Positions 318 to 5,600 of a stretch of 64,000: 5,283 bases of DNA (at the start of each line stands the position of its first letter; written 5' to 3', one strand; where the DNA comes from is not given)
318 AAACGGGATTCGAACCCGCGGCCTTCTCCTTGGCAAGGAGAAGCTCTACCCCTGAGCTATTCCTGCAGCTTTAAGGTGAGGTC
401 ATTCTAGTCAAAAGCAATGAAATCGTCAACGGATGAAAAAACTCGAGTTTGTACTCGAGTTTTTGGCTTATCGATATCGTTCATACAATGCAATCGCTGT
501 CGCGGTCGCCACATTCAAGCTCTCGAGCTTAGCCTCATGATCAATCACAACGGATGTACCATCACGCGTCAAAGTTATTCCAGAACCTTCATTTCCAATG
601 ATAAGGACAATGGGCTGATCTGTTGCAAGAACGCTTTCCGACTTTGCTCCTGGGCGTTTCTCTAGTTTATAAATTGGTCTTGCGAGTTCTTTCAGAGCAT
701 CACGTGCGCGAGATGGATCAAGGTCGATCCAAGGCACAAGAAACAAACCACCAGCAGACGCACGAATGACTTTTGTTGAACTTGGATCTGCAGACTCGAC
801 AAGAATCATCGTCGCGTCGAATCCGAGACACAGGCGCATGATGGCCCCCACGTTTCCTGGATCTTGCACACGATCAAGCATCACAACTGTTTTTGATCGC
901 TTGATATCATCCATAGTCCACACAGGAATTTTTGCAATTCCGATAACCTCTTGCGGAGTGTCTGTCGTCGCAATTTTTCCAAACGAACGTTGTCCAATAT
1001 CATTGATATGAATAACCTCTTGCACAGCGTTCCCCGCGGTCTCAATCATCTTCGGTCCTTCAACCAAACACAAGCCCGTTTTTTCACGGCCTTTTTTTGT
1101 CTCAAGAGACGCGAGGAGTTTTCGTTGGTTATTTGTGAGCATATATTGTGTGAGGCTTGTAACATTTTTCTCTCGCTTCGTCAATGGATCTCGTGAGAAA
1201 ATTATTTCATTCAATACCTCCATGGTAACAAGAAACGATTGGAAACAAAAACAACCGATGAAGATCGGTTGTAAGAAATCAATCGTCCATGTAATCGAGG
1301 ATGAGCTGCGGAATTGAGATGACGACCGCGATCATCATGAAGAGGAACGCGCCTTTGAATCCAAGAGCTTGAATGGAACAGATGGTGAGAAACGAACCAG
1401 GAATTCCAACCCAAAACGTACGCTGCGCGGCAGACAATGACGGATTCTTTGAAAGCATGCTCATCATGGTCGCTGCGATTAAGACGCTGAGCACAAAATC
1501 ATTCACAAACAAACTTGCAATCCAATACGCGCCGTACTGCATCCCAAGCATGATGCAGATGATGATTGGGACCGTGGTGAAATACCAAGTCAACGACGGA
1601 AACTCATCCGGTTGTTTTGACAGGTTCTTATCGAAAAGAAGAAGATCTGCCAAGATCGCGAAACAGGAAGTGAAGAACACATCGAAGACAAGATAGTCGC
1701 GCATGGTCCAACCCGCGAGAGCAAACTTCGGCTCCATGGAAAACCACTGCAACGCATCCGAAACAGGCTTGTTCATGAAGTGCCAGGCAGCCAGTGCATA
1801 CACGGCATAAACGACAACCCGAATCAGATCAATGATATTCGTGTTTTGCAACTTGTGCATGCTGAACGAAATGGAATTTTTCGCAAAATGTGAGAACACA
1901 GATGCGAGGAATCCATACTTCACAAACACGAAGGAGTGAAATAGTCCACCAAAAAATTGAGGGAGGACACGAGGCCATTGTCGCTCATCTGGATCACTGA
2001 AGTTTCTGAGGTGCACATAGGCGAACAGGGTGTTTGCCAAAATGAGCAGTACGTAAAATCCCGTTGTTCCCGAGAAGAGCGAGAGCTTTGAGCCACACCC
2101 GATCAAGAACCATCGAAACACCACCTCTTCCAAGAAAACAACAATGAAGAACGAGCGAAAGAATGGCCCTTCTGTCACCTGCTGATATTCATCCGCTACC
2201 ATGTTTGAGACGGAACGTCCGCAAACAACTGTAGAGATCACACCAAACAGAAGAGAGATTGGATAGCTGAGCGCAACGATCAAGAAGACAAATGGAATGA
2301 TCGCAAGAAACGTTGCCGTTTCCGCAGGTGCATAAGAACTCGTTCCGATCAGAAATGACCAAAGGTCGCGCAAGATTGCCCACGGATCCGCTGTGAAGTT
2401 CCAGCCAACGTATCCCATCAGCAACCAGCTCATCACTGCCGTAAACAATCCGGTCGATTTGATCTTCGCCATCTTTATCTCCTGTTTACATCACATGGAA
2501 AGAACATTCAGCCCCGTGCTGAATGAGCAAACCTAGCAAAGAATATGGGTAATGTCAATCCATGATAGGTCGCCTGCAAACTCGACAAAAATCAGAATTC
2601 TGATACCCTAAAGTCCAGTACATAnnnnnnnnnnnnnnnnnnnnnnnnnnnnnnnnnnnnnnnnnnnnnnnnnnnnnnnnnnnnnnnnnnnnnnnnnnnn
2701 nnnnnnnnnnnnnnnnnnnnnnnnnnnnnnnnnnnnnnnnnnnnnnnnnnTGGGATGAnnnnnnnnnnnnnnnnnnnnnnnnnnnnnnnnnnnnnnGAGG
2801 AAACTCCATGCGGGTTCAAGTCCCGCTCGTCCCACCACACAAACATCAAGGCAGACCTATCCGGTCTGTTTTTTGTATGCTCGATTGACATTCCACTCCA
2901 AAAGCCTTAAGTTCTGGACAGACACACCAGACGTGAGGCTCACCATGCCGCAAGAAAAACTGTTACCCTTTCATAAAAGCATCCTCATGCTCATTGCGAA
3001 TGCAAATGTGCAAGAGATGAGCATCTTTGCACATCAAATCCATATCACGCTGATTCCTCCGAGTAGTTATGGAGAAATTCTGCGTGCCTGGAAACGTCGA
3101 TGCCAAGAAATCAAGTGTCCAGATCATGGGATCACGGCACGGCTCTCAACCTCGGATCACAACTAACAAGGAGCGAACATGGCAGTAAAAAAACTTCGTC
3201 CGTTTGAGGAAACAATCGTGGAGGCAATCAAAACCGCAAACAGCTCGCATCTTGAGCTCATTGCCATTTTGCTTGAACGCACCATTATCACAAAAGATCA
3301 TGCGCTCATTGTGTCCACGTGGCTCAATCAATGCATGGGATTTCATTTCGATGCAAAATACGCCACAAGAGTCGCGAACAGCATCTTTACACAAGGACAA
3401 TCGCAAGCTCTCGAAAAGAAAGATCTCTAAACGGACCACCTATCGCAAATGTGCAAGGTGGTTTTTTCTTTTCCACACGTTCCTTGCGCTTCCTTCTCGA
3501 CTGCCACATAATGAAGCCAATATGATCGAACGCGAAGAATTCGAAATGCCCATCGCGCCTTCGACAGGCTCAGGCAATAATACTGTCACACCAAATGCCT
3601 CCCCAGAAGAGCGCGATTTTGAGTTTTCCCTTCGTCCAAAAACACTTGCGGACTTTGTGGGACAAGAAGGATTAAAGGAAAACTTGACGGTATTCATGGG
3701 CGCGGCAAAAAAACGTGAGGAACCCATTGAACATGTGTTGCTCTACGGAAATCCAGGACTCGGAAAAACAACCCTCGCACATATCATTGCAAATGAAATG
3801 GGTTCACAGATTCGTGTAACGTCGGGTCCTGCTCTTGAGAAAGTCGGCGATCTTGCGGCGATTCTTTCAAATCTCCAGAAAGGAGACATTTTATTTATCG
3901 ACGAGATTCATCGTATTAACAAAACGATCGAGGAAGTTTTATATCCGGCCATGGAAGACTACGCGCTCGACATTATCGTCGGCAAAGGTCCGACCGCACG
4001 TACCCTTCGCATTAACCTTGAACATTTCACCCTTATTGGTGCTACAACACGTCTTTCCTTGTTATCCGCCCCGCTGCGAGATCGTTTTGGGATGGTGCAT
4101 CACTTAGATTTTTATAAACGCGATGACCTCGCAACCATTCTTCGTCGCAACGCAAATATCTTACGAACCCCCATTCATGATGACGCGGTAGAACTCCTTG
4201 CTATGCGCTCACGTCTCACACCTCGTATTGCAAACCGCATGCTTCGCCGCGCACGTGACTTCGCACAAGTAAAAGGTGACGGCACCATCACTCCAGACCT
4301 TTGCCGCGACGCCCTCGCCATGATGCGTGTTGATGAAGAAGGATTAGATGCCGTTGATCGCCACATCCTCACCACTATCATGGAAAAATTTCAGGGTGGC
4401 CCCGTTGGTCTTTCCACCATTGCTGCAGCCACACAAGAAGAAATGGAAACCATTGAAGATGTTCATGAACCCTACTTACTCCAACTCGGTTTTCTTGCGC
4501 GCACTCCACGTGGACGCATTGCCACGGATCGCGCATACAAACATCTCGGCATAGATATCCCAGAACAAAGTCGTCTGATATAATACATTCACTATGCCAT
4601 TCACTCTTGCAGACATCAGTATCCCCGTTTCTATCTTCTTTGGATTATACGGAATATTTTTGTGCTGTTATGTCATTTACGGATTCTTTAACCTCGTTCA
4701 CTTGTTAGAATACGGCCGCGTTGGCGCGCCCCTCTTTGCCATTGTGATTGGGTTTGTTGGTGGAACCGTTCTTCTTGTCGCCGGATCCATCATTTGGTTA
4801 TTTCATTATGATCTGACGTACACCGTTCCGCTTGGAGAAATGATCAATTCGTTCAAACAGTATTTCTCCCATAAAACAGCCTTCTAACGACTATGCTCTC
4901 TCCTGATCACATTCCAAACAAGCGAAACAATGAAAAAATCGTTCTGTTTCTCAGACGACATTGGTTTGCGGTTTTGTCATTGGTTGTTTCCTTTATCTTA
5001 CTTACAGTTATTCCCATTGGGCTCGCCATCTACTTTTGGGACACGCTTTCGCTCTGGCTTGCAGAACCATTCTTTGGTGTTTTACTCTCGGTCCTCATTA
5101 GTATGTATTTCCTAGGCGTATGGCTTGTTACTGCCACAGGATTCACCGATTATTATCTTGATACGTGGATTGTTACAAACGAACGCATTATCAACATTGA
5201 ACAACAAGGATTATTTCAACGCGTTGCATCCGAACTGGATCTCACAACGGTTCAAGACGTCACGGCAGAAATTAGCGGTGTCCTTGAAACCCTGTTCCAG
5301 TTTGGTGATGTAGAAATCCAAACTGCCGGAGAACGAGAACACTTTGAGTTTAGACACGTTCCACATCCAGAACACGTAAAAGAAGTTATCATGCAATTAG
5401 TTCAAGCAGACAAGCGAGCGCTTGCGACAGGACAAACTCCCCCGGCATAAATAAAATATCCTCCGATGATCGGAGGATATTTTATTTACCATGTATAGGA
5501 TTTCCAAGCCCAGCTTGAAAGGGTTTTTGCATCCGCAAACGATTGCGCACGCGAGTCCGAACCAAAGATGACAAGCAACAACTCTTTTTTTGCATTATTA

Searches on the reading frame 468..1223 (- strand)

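Call 50: search_protein_families(library=pfam, proteins=[window:468-1223:-], max_evalue=0.001)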
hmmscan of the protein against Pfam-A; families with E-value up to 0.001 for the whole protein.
window:468-1223:- (251 aa): 2 families
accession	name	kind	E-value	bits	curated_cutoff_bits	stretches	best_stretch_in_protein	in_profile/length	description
PF00588.24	SpoU_methylase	-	6.3e-25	88.4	29.7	1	112-247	2-142/142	SpoU rRNA Methylase family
PF22435.1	MRM3-like_sub_bind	-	5.5e-10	40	27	1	31-66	1-36/84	MRM3-like substrate binding domain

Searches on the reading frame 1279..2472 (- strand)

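Call 50: search_protein_families(library=pfam, proteins=[window:1279-2472:-], max_evalue=0.001)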
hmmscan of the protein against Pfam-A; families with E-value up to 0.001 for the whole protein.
window:1279-2472:- (397 aa): 1 family
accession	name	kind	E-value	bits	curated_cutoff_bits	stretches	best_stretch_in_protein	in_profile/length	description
PF02517.21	Rce1-like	-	6.6e-10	39.6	22.4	1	104-200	8-92/93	Type II CAAX prenyl endopeptidase Rce1-like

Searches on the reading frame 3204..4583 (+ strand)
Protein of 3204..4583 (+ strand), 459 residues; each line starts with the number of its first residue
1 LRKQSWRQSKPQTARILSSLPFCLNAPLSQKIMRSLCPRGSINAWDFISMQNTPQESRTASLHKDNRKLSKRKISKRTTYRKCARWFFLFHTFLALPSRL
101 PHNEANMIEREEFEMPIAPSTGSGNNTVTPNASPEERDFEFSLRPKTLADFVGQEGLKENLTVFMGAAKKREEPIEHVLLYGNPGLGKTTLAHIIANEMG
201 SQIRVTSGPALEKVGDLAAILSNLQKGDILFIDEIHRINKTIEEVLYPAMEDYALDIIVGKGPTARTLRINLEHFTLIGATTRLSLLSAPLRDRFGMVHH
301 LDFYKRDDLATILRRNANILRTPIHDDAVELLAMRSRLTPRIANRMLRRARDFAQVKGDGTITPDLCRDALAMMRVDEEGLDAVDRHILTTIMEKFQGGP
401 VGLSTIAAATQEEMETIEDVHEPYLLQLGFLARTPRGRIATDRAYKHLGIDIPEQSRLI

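Call 50: search_protein_families(library=pfam, proteins=[window:3204-4583:+], max_evalue=0.001)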
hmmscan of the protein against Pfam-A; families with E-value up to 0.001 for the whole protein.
window:3204-4583:+ (459 aa): 12 families
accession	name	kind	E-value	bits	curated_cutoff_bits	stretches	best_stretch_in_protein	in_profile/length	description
PF05496.18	RuvB_N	-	9.5e-78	259.9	27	1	143-301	1-159/159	Holliday junction DNA helicase RuvB P-loop domain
PF05491.19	RuvB_C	-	3.6e-25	88.1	24.7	1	378-448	1-71/72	RuvB C-terminal winged helix domain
PF17864.7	AAA_lid_4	-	1.6e-24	85.9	27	1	304-377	1-74/74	RuvB AAA lid domain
PF00004.35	AAA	-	6.4e-21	75.6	21.2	1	178-299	1-127/131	ATPase family associated with various cellular activities (AAA)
PF07728.20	AAA_5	-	1.5e-10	41.6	22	1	177-295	1-139/139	AAA domain (dynein-related subfamily)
PF13191.12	AAA_16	-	1.2e-05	26.4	32.6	1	151-210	2-60/167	AAA ATPase domain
PF05673.19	DUF815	-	1.2e-05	25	23.8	1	149-235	28-116/249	Protein of unknown function (DUF815)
PF20720.3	nSTAND3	-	7.7e-05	22.9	27.2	1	176-234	18-73/155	Novel STAND NTPase 3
PF00910.28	RNA_helicase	-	0.00015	22.7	21.5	1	178-247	1-72/105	RNA helicase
PF01078.27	Mg_chelatase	-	0.00017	21.5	20.3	0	176-196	23-43/207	Magnesium chelatase, subunit ChlI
PF06068.19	TIP49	-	0.00041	20.1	23.8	0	150-206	25-81/347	TIP49 P-loop domain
PF02367.23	TsaE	-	0.00073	19.9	26.6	0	171-207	17-53/128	Threonylcarbamoyl adenosine biosynthesis protein TsaE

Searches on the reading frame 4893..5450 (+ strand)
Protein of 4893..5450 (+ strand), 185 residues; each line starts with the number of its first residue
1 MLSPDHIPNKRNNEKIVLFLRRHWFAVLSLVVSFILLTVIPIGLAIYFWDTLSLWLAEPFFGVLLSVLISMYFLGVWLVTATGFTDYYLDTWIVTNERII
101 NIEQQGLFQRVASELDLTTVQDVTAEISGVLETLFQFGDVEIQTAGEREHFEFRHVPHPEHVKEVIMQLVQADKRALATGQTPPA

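Call 50: search_protein_families(library=pfam, proteins=[window:4893-5450:+], max_evalue=0.001)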
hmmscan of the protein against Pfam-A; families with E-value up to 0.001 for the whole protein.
window:4893-5450:+ (185 aa): 1 family
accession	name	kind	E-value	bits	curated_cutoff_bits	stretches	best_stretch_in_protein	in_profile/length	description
PF03703.20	bPH_2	-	3.1e-08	34.2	22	1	91-165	4-77/78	Bacterial PH domain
